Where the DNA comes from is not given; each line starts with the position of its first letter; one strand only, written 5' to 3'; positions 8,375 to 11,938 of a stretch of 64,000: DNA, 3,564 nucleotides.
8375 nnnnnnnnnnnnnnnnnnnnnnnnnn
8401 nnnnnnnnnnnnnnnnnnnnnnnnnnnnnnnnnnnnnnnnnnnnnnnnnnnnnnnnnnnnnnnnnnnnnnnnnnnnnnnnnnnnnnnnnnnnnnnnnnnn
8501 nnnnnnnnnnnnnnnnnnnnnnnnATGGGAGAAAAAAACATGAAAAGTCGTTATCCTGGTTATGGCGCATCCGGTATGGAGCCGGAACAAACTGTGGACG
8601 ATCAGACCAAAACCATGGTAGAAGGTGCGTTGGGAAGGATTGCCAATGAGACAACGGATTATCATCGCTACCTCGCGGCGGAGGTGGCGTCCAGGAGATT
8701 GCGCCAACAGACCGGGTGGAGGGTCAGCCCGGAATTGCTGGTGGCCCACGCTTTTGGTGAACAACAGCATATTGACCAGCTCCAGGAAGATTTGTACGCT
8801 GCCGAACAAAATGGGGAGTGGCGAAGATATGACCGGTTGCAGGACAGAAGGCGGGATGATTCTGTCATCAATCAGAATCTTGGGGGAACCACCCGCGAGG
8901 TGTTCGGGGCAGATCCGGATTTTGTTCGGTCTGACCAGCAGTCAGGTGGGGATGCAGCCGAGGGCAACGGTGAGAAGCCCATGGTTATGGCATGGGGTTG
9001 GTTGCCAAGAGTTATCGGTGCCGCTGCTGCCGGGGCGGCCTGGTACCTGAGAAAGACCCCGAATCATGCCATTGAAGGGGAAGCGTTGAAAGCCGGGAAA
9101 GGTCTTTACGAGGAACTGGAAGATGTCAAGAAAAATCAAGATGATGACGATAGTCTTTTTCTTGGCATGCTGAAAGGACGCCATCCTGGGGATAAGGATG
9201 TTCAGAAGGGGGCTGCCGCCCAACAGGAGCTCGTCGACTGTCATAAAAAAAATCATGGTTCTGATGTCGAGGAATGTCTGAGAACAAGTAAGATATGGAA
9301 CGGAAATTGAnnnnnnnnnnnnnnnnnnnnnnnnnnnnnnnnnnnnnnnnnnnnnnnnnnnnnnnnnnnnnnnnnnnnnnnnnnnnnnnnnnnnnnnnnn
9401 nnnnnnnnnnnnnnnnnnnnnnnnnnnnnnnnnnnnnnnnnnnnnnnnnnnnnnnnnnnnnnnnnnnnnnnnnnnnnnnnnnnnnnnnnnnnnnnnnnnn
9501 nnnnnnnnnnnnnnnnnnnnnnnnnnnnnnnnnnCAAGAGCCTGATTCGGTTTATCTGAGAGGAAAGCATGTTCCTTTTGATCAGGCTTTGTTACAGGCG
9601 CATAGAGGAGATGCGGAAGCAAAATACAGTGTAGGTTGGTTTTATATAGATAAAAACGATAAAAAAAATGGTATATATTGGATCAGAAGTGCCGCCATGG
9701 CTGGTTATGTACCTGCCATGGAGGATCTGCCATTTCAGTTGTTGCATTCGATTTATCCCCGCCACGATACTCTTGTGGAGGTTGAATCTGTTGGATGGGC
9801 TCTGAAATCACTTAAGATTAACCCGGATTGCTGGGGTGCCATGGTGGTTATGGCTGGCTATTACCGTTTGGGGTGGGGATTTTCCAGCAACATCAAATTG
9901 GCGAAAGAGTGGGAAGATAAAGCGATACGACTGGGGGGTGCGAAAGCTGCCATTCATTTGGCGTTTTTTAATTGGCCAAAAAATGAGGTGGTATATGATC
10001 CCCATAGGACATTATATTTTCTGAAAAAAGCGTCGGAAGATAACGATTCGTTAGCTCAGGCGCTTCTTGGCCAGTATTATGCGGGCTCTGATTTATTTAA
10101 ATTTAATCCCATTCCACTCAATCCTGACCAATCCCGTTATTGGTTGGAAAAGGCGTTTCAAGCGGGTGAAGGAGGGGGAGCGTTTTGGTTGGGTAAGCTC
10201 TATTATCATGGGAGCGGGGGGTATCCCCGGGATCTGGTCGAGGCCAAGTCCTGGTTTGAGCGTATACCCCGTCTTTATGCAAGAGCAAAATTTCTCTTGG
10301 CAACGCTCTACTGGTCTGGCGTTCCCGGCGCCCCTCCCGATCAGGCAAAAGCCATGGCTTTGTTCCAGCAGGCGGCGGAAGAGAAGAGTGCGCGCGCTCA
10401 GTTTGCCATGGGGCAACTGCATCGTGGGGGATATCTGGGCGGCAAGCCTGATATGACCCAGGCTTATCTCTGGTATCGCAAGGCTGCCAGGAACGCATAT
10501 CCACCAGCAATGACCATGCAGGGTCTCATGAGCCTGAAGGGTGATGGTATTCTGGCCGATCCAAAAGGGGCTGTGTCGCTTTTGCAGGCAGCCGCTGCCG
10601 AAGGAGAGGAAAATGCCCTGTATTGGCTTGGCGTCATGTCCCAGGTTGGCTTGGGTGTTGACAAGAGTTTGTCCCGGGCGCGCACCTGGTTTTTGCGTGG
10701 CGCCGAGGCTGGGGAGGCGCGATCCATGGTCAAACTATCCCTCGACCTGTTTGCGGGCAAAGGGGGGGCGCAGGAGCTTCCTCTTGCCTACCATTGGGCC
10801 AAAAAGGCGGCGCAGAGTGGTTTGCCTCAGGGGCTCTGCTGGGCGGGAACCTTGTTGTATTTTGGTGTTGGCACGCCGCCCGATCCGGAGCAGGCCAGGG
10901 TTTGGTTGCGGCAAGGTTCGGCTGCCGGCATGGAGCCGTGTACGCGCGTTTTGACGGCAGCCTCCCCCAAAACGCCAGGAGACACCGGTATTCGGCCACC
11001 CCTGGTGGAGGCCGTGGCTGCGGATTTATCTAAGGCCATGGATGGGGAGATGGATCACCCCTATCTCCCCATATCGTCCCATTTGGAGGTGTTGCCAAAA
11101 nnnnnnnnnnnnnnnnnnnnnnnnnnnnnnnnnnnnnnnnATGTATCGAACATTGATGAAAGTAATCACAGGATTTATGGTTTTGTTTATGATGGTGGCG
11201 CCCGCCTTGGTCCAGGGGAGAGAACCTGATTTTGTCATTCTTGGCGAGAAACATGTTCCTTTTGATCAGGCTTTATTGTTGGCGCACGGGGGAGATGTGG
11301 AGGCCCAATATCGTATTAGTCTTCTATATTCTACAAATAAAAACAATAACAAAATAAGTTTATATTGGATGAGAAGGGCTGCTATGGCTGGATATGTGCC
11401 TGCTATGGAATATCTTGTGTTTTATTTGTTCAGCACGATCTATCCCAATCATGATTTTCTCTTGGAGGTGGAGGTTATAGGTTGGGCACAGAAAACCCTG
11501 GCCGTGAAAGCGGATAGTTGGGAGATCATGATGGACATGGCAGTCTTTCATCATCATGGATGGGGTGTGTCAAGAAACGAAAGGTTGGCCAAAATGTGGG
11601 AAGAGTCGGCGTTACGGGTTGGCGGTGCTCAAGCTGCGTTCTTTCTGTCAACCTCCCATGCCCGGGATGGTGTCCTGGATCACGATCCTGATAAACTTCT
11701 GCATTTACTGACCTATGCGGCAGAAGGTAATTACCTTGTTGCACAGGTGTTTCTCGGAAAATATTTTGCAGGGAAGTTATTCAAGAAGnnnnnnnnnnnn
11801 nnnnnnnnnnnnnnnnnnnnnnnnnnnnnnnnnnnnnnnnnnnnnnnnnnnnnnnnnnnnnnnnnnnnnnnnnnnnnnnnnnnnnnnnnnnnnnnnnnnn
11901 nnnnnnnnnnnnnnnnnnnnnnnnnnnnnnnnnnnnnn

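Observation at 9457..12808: Tandem secreted Sel1-repeat paralogues with an abrupt switch from diverged 5' parts to near-identical 3' 1018 nt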

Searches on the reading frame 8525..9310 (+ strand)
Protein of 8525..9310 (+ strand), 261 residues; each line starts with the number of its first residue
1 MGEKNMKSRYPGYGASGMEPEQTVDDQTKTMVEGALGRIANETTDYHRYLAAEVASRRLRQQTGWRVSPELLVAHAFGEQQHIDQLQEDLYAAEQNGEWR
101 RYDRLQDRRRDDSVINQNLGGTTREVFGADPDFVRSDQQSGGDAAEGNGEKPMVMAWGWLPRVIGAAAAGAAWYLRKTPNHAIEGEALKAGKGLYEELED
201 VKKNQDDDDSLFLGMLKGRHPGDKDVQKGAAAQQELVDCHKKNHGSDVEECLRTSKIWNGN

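Call 6: search_protein_families(library=pfam, proteins=[window:8525-9310:+], max_evalue=0.01)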
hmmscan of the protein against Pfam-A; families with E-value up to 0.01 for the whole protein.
window:8525-9310:+ (261 aa): 0 families

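Call 61: find_homologous_proteins(query=window:8525-9310:+, max_evalue=0.001)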
Query window:8525-9310:+ (261 aa): 1 proteins with E <= 0.001 among 7082 candidates.
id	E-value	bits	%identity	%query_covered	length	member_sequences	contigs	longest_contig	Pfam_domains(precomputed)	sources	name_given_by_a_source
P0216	1.6e-170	584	100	98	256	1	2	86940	-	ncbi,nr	ncbi:MAG: hypothetical protein HQL63_02575 [Magnetococcales bacterium]|nr:hypothetical protein [Magn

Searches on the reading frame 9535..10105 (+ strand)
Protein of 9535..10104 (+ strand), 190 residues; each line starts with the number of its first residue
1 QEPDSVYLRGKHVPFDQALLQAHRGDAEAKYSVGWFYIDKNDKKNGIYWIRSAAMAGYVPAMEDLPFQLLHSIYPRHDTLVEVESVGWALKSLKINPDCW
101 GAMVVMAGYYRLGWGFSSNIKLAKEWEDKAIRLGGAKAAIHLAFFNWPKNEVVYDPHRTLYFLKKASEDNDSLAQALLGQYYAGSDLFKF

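Call 26: search_protein_families(library=pfam, proteins=[window:9535-10104:+], max_evalue=10)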
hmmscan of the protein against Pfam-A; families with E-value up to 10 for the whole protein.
window:9535-10104:+ (190 aa): 1 family
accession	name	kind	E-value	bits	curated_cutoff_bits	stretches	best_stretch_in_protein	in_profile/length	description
PF08238.18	Sel1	-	0.0045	17.9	30.7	1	33-58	13-36/36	Sel1 repeat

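Call 32: search_protein_representatives(protein=window:9535-10105:+)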
Query: 190 residues. Proteins with E-value up to 0.001 (for the whole library): 2191; up to 1e-10: 41; up to 1e-30: 0. The best 150 are listed.
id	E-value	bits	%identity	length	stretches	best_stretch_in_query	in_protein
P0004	6.3e-20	87.9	38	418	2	103-185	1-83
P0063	2.5e-18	82.7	28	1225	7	15-183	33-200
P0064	1.1e-17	80.6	32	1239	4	40-145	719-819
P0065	3.5e-16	75.7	31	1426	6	90-183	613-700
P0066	2.5e-15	72.9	27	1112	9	104-184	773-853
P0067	2.9e-15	72.7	29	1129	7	42-184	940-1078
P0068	3.1e-15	72.6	27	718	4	6-189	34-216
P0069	2.3e-14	69.7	30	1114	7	38-183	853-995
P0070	5.7e-14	68.5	29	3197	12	22-184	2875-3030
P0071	9.0e-14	67.8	29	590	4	22-183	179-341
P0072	9.7e-14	67.7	31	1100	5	22-184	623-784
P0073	9.8e-14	67.7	42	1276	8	42-93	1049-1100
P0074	1.3e-13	67.2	34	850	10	22-66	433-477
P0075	2.3e-13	66.5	36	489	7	20-62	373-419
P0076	3.2e-13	66.0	31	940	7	109-183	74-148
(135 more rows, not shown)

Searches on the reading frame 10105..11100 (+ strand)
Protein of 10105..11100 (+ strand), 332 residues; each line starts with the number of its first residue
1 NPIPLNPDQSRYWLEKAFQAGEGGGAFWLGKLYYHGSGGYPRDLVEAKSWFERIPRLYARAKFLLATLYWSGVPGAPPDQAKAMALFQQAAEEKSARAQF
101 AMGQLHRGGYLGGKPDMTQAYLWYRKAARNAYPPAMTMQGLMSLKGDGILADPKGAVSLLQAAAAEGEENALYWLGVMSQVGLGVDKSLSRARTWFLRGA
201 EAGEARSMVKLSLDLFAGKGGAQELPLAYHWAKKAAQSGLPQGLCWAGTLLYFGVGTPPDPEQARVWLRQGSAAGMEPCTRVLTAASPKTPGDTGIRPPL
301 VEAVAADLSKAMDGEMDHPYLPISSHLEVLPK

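Call 26: search_protein_families(library=pfam, proteins=[window:10105-11100:+], max_evalue=10)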
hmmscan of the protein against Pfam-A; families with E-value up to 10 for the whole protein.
window:10105-11100:+ (332 aa): 2 families
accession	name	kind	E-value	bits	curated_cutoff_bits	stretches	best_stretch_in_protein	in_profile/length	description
PF08238.18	Sel1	-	2.6e-39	132.7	30.7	8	96-130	1-34/36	Sel1 repeat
PF13428.12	TPR_14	-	3.2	9.2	23.5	0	151-175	15-39/44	Tetratricopeptide repeat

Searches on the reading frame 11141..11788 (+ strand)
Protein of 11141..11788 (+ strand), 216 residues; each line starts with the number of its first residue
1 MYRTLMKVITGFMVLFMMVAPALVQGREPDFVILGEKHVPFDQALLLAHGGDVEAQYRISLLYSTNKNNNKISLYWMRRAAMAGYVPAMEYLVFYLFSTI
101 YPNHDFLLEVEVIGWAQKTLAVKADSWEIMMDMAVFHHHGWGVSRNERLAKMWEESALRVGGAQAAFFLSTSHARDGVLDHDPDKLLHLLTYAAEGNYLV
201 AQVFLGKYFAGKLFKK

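Call 26: search_protein_families(library=pfam, proteins=[window:11219-11788:+], max_evalue=10)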
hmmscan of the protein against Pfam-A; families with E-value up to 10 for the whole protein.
window:11219-11788:+ (190 aa): 1 family
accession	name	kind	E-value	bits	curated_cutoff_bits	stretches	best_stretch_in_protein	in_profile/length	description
PF08238.18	Sel1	-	2.2e-08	34.8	30.7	2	28-59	2-36/36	Sel1 repeat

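Call 65: find_homologous_proteins(query=window:11141-11788:+, max_evalue=0.00001)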
Query window:11141-11788:+: 160 candidates shared short words with the query, none scored E <= 0.00001.
